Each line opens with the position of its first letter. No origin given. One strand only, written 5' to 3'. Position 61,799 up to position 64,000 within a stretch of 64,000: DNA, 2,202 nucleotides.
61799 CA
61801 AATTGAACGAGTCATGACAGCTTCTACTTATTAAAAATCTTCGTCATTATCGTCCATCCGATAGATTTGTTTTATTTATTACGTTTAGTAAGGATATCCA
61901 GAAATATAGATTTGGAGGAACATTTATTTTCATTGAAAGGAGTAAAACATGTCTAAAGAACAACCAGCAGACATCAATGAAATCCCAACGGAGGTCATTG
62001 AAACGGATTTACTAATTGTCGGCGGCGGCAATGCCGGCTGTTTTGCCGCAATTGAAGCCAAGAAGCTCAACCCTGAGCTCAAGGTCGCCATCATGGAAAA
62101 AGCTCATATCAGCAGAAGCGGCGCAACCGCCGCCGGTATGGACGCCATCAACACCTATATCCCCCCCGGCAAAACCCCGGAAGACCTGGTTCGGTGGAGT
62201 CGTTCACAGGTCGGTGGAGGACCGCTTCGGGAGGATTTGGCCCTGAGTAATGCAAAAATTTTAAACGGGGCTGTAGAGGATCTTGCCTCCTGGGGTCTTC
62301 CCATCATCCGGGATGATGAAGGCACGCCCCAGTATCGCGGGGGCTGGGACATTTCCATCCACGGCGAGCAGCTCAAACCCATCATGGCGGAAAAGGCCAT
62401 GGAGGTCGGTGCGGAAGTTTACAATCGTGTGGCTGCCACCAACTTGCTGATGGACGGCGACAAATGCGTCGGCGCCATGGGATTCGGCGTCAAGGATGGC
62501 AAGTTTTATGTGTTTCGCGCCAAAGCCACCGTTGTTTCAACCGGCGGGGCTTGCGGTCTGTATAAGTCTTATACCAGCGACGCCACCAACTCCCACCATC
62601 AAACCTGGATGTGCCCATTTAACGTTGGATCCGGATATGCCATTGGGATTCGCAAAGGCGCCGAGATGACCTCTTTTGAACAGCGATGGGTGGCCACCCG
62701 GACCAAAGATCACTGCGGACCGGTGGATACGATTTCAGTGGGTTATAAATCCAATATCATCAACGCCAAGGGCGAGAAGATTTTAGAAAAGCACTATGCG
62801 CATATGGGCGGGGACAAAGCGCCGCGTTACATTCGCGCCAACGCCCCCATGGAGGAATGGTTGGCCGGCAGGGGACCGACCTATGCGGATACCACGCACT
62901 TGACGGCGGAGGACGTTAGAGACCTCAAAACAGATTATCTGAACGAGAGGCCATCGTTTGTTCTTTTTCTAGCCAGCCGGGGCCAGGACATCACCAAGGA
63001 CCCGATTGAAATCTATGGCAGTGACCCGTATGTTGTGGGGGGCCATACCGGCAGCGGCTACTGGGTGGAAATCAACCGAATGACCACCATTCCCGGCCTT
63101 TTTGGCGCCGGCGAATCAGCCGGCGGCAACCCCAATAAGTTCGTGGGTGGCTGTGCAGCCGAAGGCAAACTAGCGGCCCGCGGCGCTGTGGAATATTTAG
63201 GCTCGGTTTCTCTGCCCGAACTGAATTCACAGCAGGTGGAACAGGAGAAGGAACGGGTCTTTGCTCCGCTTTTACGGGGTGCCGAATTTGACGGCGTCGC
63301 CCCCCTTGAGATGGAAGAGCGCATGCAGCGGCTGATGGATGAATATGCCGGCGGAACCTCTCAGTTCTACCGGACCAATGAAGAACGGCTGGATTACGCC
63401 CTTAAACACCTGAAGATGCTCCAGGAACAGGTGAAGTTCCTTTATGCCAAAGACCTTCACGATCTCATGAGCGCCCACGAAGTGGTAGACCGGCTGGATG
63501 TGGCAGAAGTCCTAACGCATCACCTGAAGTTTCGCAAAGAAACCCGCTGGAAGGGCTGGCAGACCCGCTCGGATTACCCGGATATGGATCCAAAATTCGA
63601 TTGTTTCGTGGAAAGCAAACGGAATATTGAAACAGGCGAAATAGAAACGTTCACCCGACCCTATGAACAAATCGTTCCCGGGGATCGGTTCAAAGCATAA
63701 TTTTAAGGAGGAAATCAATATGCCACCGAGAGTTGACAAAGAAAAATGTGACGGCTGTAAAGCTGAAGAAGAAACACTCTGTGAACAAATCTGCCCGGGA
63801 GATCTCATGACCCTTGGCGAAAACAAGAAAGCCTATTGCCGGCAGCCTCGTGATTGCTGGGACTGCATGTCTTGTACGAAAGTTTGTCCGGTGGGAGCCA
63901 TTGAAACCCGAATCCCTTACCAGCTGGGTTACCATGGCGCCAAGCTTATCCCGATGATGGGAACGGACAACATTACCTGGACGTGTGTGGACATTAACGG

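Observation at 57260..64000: AprA/AprB-like flavoprotein / Fe-S pair in reversed order next to a tctCBA tricarboxylate transporter, with no sat or qmo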

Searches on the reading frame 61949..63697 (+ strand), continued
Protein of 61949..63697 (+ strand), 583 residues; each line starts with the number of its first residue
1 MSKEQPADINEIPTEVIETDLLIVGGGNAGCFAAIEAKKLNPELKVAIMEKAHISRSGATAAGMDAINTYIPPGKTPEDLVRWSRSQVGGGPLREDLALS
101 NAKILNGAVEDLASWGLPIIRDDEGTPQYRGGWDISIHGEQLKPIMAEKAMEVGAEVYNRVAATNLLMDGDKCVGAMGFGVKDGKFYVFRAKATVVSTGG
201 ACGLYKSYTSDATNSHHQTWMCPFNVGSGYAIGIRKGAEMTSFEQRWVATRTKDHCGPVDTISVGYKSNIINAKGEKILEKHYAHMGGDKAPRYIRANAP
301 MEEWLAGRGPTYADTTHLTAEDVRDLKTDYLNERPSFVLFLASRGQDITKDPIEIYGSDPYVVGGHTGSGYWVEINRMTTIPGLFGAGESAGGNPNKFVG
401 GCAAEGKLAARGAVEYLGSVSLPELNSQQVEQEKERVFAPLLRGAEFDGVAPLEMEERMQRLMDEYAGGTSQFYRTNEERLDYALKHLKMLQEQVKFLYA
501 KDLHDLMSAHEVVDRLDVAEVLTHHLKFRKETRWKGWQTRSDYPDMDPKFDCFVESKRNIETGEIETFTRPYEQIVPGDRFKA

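Call 67: search_solved_structures(query=L001:11771-12094:+, max_evalue=0.001, show_alignments=2)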
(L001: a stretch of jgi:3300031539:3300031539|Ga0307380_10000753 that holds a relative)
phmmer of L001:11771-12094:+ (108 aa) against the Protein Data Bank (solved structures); distinct sequences matched with E-value up to 0.001: 7.
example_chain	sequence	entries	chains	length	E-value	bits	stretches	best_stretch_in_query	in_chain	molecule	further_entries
1jnr_B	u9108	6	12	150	5.1e-30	107.4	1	1-107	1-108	adenylylsulfate reductase | adenylylsulfate reductase, subunit B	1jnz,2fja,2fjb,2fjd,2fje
3gyx_B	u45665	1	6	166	5.3e-27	97.7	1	2-108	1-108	Adenylylsulfate Reductase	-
8a8o_C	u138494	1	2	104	2.9e-18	69.5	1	4-104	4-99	Beta-subunit of the PAPS reductase from Methanothermococcus thermolithotrophicus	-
1bc6_A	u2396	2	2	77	4.2e-05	27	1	12-62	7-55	7-FE FERREDOXIN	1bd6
1bqx_A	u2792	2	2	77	0.00024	24.6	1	8-62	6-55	PROTEIN (FERREDOXIN) | FERREDOXIN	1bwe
1h98_A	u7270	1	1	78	0.00051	23.5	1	10-67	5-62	FERREDOXIN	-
1rof_A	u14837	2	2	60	0.00051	23.5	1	2-62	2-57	FERREDOXIN | FERREDOXIN(A)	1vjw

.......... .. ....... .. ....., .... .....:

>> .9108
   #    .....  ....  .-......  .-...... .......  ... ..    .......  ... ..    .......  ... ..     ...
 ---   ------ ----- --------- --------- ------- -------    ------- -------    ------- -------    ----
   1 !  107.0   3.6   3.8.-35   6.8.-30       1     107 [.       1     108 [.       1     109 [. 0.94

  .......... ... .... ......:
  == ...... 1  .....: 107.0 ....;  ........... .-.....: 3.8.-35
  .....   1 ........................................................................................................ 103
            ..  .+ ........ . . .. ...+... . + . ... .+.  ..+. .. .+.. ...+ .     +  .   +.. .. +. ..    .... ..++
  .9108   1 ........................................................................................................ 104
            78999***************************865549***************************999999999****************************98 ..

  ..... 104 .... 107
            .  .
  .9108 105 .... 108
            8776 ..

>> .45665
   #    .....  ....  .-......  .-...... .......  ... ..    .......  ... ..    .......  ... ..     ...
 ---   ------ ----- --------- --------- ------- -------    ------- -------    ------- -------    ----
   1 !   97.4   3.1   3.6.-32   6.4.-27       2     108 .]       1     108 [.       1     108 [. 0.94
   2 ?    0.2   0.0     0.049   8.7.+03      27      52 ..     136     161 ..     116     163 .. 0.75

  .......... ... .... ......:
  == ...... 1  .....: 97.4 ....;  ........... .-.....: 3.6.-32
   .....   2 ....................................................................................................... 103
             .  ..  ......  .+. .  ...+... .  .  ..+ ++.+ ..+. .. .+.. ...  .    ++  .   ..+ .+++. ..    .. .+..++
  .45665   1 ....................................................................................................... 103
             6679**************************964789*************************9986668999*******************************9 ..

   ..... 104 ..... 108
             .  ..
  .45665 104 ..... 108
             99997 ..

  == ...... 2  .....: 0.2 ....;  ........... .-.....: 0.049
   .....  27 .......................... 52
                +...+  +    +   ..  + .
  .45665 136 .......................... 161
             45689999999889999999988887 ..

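Call 80: search_protein_families(library=ncbifam, proteins=[P0121, P0122, P0123, P0124, P0126, P0079], max_evalue=1e-80)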
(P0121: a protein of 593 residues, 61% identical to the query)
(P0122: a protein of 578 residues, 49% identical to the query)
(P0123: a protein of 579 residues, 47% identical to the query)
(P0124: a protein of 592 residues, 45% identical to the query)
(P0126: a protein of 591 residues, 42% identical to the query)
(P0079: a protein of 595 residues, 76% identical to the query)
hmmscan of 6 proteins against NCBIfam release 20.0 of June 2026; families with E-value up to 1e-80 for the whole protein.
P0121 (593 aa): 3 families
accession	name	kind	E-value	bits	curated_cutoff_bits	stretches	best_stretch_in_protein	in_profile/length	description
NF005331.0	PRK06854.1-2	equivalog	2.1e-202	673.6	557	1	20-583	2-555/563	adenylyl-sulfate reductase subunit alpha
TIGR02061.1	aprA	equivalog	1.7e-128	429.8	641.75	1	29-586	1-616/616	adenylyl-sulfate reductase subunit alpha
NF006131.0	PRK08275.1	equivalog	6.7e-116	387.9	587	1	22-585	5-555/577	fumarate reductase/succinate dehydrogenase flavoprotein subunit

P0122 (578 aa): 3 families
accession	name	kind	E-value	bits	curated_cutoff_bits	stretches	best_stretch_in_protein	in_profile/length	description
NF005331.0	PRK06854.1-2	equivalog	7.1e-225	747.7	557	1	6-564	3-553/563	adenylyl-sulfate reductase subunit alpha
TIGR02061.1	aprA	equivalog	2.4e-121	406.2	641.75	1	14-560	1-609/616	adenylyl-sulfate reductase subunit alpha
NF006131.0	PRK08275.1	equivalog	1e-102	344.3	587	1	6-564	4-553/577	fumarate reductase/succinate dehydrogenase flavoprotein subunit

P0123 (579 aa): 3 families
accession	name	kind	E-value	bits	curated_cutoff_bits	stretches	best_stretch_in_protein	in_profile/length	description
NF005331.0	PRK06854.1-2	equivalog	2.4e-242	805.4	557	1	7-563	2-553/563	adenylyl-sulfate reductase subunit alpha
TIGR02061.1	aprA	equivalog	4.3e-133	445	641.75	1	16-564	1-612/616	adenylyl-sulfate reductase subunit alpha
NF006131.0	PRK08275.1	equivalog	2.7e-101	339.7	587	1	8-569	4-557/577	fumarate reductase/succinate dehydrogenase flavoprotein subunit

P0124 (592 aa): 2 families
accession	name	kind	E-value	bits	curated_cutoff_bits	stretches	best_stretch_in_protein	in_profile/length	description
NF005331.0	PRK06854.1-2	equivalog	7.9e-167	556.1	557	1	6-582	7-557/563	adenylyl-sulfate reductase subunit alpha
TIGR02061.1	aprA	equivalog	8.1e-139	463.9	641.75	1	10-583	1-616/616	adenylyl-sulfate reductase subunit alpha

P0126 (591 aa): 2 families
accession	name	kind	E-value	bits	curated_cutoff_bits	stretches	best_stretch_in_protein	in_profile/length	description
NF005331.0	PRK06854.1-2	equivalog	1.7e-171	571.6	557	1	3-564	3-555/563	adenylyl-sulfate reductase subunit alpha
TIGR02061.1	aprA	equivalog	1.2e-110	370.9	641.75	1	11-566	1-615/616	adenylyl-sulfate reductase subunit alpha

P0079 (595 aa): 3 families
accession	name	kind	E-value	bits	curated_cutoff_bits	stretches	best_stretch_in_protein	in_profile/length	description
NF005331.0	PRK06854.1-2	equivalog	2.4e-178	594.1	557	1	15-580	2-556/563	adenylyl-sulfate reductase subunit alpha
TIGR02061.1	aprA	equivalog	1.7e-115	386.9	641.75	1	24-582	1-616/616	adenylyl-sulfate reductase subunit alpha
NF006131.0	PRK08275.1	equivalog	5.2e-100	335.4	587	1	15-582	3-557/577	fumarate reductase/succinate dehydrogenase flavoprotein subunit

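Call 82: search_solved_structures(query=L001:17423-18109:+, max_evalue=0.000001)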
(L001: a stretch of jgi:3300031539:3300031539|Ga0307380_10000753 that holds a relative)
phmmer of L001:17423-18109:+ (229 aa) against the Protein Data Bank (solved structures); distinct sequences matched with E-value up to 0.000001: 50.
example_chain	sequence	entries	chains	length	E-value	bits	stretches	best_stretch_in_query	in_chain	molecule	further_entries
4cyd_A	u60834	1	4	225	1.8e-17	67.1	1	34-219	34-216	PROBABLE TRANSCRIPTION REGULATOR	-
4byy_A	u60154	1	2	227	1.8e-17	67.1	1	34-219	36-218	TRANSCRIPTIONAL REGULATOR, CRP/FNR FAMILY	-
3r6s_A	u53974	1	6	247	2.4e-17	66.7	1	34-219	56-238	transcription regulator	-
7ets_A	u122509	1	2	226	4.3e-17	65.8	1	13-225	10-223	Crp/Fnr family transcriptional regulator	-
3h3u_A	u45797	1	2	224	1.4e-16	64.2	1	34-218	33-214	PROBABLE TRANSCRIPTIONAL REGULATORY PROTEIN (PROBABLY CRP/FNR-FAMILY)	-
3mzh_A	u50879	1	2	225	1.4e-16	64.2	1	34-218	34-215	PROBABLE TRANSCRIPTIONAL REGULATORY PROTEIN (PROBABLY CRP/FNR-FAMILY)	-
3d0s_A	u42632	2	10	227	1.4e-16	64.1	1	34-218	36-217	TRANSCRIPTIONAL REGULATORY PROTEIN | PROBABLE TRANSCRIPTIONAL REGULATORY PROTEIN (PROBABLY CRP/ FNR-FAMILY)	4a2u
3i54_A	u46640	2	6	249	1.8e-16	63.8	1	34-218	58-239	Transcriptional regulator, Crp/Fnr family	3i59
3e97_A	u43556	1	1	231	2.7e-15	59.9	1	13-219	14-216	Transcriptional regulator, Crp/Fnr family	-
8h3v_X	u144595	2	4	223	3.1e-15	59.8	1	31-222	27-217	NtcA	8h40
3la2_A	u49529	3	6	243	4.1e-15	59.4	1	31-222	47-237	Global nitrogen regulator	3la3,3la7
3dkw_A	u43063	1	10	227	5.1e-15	59.1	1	16-219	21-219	DNR protein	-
2xgx_A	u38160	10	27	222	6.3e-15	58.8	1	32-223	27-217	GLOBAL NITROGEN REGULATOR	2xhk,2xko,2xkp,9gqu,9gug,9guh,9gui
3qop_A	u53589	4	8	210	2.2e-14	57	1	34-217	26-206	Catabolite gene activator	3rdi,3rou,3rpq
7pza_A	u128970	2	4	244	3.6e-14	56.3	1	27-211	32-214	Putative cAMP-binding protein-catabolite gene activator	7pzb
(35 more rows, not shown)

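Call 84: list_cluster_members(proteins=[window:61949-63697:+, P0271])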
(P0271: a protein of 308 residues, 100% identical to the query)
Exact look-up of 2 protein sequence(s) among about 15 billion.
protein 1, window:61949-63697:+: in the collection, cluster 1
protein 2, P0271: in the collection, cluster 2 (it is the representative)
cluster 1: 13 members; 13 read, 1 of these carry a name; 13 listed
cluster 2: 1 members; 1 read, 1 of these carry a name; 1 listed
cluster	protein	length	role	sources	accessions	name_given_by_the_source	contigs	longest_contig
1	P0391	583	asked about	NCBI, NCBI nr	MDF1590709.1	MAG: adenylyl-sulfate reductase subunit alpha [Desulfobacterales bacterium] | adenylyl-sulfate reductase subunit alpha [Desulfobacterales bacterium]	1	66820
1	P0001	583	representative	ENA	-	-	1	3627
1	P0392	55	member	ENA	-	-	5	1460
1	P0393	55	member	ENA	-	-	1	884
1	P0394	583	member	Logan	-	-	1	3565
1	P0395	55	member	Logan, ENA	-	-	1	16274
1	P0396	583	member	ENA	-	-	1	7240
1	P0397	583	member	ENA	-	-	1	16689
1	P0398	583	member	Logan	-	-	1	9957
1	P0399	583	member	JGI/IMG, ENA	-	-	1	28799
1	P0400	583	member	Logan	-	-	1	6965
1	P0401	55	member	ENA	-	-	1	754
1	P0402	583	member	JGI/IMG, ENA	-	-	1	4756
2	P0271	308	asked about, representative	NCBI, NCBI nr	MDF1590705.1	MAG: substrate-binding domain-containing protein [Desulfobacterales bacterium] | substrate-binding domain-containing protein [Desulfobacterales bacterium]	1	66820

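Call 85: find_encoding_contigs(protein=P0399, flank=10000, max_places=2)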
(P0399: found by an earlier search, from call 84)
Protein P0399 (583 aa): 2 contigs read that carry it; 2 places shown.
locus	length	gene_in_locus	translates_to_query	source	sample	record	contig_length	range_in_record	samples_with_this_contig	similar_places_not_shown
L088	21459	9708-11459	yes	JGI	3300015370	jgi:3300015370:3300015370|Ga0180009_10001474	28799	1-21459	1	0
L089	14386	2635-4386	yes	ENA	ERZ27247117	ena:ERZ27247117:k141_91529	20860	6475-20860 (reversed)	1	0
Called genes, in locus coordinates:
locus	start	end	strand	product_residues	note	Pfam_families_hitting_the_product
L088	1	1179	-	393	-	?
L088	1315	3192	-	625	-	PF18152:DAHP_snth_FXD, PF00793:DAHP_synth_1, PF03102:NeuB, PF00800:PDT, PF01842:ACT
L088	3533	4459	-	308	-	PF13531:SBP_bac_11, PF12727:PBP_like (weak)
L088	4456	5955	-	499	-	PF01970:TctA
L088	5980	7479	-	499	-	PF01970:TctA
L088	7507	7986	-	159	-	PF07331:TctB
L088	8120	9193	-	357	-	PF03401:TctC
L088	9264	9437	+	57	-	-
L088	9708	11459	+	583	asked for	PF00890:FAD_binding_2, PF01266:DAO (weak)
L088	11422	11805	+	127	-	PF13237:Fer4_10 (faint), PF12838:Fer4_7, PF12837:Fer4_6 (faint), PF13187:Fer4_9 (weak), PF00037:Fer4 (weak)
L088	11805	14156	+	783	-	PF07992:Pyr_redox_2 (faint), PF00070:Pyr_redox (weak), PF03486:HI0933_like (faint), PF13450:NAD_binding_8 (weak), PF13187:Fer4_9 (faint), PF12838:Fer4_7 (faint), PF00037:Fer4 (faint), PF02662:FlpD, +5 more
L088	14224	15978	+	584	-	PF13237:Fer4_10 (faint), PF00037:Fer4 (faint), PF12797:Fer4_2 (faint), PF12800:Fer4_4 (faint), PF13183:Fer4_8, PF13183:Fer4_8, PF13187:Fer4_9, PF13534:Fer4_17, +3 more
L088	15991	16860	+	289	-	PF02754:CCG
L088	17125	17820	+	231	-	PF00027:cNMP_binding, PF13545:HTH_Crp_2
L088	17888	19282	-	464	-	PF00072:Response_reg, PF20030:bpMoxR (weak), PF00158:Sigma54_activat, PF14532:Sigma54_activ_2, PF00004:AAA (weak), PF07724:AAA_2 (weak), PF07728:AAA_5, PF25601:AAA_lid_14, +2 more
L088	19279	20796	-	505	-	PF13188:PAS_8 (weak), PF00512:HisKA, PF02518:HATPase_c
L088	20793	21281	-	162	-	-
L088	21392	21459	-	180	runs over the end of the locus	-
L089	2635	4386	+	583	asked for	PF00890:FAD_binding_2, PF01266:DAO (weak)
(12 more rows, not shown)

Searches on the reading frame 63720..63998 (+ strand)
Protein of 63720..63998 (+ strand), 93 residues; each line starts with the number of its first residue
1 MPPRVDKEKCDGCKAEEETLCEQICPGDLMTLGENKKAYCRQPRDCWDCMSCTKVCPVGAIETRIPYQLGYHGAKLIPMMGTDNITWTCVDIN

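Call 6: search_protein_families(library=ncbifam, proteins=[window:63720-63998:+], max_evalue=0.01)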
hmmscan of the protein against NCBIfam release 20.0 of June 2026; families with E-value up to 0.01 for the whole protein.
window:63720-63998:+ (93 aa): 29 families (the best 25 are shown)
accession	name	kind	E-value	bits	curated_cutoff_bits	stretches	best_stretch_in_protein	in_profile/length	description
TIGR02060.1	aprB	equivalog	3.3e-26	91.7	135.65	1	1-89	1-90/132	adenylyl-sulfate reductase subunit beta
NF040864.1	HgcB_ferredoxin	equivalog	6.5e-09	35.5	99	1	5-64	11-64/93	mercury methylation ferredoxin HgcB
NF045874.1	Vhu_polyferre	exception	5.4e-08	32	600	1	4-68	192-250/381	F420-non-reducing hydrogenase associated-polyferredoxin VhuB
NF045490.1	FdxA_Protbact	equivalog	2.3e-06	27.8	135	1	8-63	7-57/104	ferredoxin FdxA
NF043039.1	HgcAB_like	equivalog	3.2e-06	27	285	1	5-61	297-349/350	HgcAB-like fusion protein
NF038196.1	ferrodoxin_EFR1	subfamily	1.3e-05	25.4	75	1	6-63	183-231/242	EFR1 family ferrodoxin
NF040770.1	hetero_SS_HdrA2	exception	5.4e-05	21.5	1100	1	3-64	572-626/777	CoB-CoM heterodisulfide reductase HdrA2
NF006221.0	PRK08348.1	subfamily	6.6e-05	22.6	124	1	6-64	42-95/136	NADH-plastoquinone oxidoreductase subunit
TIGR01944.1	rnfB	subfamily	8e-05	22.3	68.7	1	5-64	110-163/190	RnfABCDGE type electron transport complex subunit B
NF042909.1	FMH_DH_FwdF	exception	0.00012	21.3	375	1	5-63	254-313/336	tungsten-dependent formylmethanofuran dehydrogenase subunit FwdF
NF004541.0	PRK05888.2-2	equivalog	0.00014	21.7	217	1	6-64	59-115/168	NADH-quinone oxidoreductase subunit NuoI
TIGR02700.1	flavo_MJ0208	hypoth_equivalog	0.00023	20.5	251.35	1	1-68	141-201/234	dihydromethanopterin reductase (acceptor)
NF045992.1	CircClkLdpA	equivalog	0.00029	20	450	1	11-82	103-173/360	circadian clock protein LdpA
TIGR03224.1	benzo_boxA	equivalog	0.00034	19.7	459.2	1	6-63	8-58/411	benzoyl-CoA 2,3-epoxidase subunit BoxA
NF058577.1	FdxA_fam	equivalog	0.00035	20.7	65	1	20-60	14-52/52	4Fe-4S ferredoxin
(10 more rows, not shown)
